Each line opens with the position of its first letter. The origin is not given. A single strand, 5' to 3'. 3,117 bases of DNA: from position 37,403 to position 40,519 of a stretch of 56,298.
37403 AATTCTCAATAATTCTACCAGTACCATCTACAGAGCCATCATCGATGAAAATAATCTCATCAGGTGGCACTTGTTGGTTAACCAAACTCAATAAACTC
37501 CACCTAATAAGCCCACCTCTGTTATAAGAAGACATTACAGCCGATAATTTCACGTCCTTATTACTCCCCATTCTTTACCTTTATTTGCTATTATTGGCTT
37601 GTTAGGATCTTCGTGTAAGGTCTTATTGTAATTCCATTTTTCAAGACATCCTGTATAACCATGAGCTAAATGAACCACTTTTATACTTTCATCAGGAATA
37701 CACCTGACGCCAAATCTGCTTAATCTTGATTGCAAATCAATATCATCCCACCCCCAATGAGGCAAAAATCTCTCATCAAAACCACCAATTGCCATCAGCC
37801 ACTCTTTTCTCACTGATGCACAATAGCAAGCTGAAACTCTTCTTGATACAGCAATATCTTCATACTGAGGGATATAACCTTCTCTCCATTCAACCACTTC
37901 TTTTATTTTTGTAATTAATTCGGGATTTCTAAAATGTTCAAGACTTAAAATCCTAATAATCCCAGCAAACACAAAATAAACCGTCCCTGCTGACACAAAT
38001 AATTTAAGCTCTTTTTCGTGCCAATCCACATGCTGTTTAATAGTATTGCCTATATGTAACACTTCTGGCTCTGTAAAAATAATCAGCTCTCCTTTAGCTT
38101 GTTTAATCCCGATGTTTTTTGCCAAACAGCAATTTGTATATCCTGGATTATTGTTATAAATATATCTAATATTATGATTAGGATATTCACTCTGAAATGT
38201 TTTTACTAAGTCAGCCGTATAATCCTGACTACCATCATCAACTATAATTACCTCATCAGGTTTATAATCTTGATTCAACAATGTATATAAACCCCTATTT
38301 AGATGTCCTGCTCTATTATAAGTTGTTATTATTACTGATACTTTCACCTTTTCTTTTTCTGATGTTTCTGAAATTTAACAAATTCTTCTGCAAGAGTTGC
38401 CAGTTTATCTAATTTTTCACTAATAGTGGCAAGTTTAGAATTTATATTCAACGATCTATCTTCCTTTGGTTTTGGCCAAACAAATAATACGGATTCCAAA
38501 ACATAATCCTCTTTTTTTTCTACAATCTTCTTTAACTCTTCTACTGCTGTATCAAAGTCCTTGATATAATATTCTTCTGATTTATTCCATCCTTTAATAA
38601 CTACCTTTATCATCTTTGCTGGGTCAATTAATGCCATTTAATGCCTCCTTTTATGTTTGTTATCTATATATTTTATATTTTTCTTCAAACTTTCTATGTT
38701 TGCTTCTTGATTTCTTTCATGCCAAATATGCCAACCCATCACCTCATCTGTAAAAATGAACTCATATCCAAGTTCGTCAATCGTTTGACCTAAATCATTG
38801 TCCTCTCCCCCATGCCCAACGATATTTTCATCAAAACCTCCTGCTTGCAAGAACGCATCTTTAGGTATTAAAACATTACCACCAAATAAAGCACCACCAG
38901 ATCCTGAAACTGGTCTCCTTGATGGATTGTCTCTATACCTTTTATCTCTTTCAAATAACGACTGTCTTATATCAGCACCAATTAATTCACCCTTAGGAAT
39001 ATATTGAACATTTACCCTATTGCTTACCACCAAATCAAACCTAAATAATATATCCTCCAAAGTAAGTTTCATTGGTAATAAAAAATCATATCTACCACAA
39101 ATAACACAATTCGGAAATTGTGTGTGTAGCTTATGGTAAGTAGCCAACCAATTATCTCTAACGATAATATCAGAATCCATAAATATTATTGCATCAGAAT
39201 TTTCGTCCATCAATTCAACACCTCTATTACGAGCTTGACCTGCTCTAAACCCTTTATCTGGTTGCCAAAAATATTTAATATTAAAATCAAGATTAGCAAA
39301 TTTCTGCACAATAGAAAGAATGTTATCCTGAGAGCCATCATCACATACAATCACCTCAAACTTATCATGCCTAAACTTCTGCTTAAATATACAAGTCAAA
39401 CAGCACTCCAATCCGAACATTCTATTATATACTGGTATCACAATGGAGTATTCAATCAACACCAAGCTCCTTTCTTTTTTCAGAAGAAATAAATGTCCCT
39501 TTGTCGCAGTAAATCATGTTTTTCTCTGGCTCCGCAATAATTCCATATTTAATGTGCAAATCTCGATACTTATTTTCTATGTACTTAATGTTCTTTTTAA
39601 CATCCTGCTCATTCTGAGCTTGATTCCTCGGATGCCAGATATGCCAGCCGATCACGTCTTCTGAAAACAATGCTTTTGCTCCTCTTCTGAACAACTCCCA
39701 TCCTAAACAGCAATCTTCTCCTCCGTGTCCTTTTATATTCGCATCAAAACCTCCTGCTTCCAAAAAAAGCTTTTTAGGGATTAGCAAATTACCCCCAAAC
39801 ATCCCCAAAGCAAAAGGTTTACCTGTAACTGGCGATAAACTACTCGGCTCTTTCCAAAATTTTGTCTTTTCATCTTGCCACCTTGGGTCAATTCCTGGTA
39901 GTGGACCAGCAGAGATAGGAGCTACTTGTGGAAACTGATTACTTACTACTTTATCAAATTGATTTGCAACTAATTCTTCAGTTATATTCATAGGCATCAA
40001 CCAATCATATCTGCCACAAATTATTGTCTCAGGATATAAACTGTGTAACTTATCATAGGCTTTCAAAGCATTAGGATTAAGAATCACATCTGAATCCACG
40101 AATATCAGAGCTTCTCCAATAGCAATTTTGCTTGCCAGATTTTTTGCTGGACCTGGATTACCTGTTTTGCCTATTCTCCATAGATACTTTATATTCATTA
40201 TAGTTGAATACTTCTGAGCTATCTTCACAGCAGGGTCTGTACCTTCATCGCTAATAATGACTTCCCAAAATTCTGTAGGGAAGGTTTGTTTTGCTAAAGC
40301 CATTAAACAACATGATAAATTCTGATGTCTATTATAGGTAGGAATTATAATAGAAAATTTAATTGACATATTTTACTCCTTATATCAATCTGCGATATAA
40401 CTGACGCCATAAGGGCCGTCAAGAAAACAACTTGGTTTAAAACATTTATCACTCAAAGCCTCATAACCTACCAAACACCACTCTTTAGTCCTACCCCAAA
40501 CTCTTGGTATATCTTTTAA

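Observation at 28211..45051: A ~16.8-kb nucleotide-sugar biosynthesis and glycosyltransferase island embedded inside the virion structural operon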

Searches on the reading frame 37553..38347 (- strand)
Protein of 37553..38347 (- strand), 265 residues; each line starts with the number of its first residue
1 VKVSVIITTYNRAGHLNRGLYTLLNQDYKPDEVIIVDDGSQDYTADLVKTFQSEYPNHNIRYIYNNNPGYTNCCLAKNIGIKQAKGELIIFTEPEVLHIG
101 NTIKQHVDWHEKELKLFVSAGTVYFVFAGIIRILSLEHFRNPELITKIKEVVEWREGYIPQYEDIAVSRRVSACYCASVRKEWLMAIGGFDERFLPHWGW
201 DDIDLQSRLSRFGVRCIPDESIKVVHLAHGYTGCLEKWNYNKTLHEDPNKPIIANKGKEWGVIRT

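Call 4: search_protein_families(library=pfam, proteins=[window:37553-38347:-], max_evalue=0.01)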
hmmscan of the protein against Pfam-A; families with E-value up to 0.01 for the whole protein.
window:37553-38347:- (265 aa): 4 families
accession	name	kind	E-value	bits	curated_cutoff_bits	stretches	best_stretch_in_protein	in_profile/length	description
PF00535.33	Glycos_transf_2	-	1e-21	78.1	23.3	1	4-125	1-119/168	Glycosyl transferase family 2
PF13641.12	Glyco_tranf_2_3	-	1.2e-11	45.5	27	1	3-215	3-200/230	Glycosyltransferase like family 2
PF10111.15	Glyco_tranf_2_2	-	1.3e-10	41.7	27.3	1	5-211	2-201/276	Glycosyltransferase like family 2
PF02709.20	Glyco_transf_7C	-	2.9e-05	24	23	1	178-215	25-61/78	N-terminal domain of galactosyltransferase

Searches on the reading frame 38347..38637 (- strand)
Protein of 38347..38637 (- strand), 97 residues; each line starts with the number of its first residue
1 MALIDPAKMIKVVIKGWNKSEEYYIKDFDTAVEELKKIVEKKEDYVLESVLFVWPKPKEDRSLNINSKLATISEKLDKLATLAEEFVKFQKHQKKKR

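Call 4: search_protein_families(library=pfam, proteins=[window:38347-38637:-], max_evalue=0.01)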
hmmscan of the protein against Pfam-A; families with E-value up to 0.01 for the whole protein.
window:38347-38637:- (97 aa): 0 families

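Call 49: search_protein_families(library=phrogs, proteins=[window:38347-38637:-], max_evalue=1)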
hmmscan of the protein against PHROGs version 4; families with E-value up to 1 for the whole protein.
window:38347-38637:- (97 aa): 3 families
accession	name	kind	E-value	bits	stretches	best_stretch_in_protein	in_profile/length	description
phrog_8609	-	unknown function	0.017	16.5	1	34-95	31-88/94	-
phrog_6048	-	unknown function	0.02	16.2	1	8-45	26-63/89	-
phrog_13151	-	unknown function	0.097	13.5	1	24-46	5-27/49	-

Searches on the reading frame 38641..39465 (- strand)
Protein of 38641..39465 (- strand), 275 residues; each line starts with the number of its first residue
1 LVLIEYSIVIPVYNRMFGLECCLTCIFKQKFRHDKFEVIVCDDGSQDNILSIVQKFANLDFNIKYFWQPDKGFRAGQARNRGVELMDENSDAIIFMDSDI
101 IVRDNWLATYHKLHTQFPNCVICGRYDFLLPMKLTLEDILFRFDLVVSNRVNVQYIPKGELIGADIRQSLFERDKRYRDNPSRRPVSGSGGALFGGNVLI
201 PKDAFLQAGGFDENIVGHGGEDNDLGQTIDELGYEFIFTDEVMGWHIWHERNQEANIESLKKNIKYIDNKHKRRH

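Call 4: search_protein_families(library=pfam, proteins=[window:38641-39465:-], max_evalue=0.01)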
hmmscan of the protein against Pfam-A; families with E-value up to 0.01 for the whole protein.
window:38641-39465:- (275 aa): 5 families
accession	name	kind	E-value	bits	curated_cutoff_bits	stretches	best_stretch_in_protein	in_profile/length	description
PF00535.33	Glycos_transf_2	-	3.6e-22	79.5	23.3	1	7-127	1-117/168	Glycosyl transferase family 2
PF10111.15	Glyco_tranf_2_2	-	1.8e-18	67.5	27.3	2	7-113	1-105/276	Glycosyltransferase like family 2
PF02709.20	Glyco_transf_7C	-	3.8e-08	33.3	23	1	192-238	18-64/78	N-terminal domain of galactosyltransferase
PF13641.12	Glyco_tranf_2_3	-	7e-08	33.2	27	1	6-250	3-212/230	Glycosyltransferase like family 2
PF13632.12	Glyco_trans_2_3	-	0.0068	16.7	27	0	192-243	71-120/198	Glycosyl transferase family group 2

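Call 87: search_solved_structures(query=window:38641-39465:-, max_evalue=0.001)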
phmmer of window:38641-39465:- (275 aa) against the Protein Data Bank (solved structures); distinct sequences matched with E-value up to 0.001: 18.
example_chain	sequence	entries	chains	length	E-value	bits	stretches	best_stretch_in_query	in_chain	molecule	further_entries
2z87_A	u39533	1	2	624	5.4e-32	114.4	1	5-248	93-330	Chondroitin synthase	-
2z86_A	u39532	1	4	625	5.4e-32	114.4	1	5-248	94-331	Chondroitin synthase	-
5hea_A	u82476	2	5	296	4.9e-10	42.4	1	7-111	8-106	Putative glycosyltransferase (GalT1)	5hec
5tze_C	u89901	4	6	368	4.4e-09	39.2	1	5-104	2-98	Glycosyl transferase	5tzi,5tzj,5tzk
5tz8_A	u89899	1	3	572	8.6e-09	38.3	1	5-104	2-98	Glycosyl transferase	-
8vh7_A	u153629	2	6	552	5.2e-06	29.2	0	7-102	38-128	Heparosan synthase B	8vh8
8viw_A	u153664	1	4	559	5.4e-06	29.1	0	7-102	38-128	Heparosan synthase B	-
3bcv_A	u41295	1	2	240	6.2e-06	28.9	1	5-113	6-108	Putative glycosyltransferase protein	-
6h1j_A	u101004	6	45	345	2e-05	27.2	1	6-126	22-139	Probable ss-1,3-N-acetylglucosaminyltransferase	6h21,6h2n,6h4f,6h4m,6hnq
6yv7_B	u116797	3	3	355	7.3e-05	25.4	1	7-101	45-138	Glycosyl transferase, family 2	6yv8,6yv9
6yv7_A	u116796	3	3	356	7.3e-05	25.4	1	7-101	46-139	Glycosyl transferase, family 2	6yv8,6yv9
8bz4_A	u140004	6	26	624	8.5e-05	25.2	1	4-102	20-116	Glycosyltransferase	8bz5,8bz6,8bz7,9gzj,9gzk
8bz8_A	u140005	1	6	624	8.5e-05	25.2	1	4-102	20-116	Glycosyltransferase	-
9omj_A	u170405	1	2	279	0.0001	24.9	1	5-87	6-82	Glycosyltransferase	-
9omm_A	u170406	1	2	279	0.00011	24.8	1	6-88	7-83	Glycosyltransferase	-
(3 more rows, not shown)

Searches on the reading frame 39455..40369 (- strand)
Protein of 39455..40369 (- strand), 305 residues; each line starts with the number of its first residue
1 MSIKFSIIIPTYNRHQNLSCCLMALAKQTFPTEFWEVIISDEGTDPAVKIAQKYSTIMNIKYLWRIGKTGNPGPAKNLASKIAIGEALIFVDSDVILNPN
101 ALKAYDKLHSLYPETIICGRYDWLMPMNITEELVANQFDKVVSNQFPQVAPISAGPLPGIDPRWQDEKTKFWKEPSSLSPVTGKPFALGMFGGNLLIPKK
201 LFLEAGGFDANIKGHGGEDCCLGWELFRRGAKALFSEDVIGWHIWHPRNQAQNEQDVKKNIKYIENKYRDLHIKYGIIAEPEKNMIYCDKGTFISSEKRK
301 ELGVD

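Call 4: search_protein_families(library=pfam, proteins=[window:39455-40369:-], max_evalue=0.01)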
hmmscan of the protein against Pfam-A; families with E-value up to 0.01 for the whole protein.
window:39455-40369:- (305 aa): 5 families
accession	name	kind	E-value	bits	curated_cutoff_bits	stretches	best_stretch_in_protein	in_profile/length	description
PF00535.33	Glycos_transf_2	-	3.4e-16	60.1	23.3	1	6-118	1-112/168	Glycosyl transferase family 2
PF10111.15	Glyco_tranf_2_2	-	5.1e-11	43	27.3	2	192-235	165-204/276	Glycosyltransferase like family 2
PF13641.12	Glyco_tranf_2_3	-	2.3e-08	34.8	27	1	5-105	3-107/230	Glycosyltransferase like family 2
PF02709.20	Glyco_transf_7C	-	0.00094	19.2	23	1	189-219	18-48/78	N-terminal domain of galactosyltransferase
PF13632.12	Glyco_trans_2_3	-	0.0033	17.7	27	0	188-240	70-120/198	Glycosyl transferase family group 2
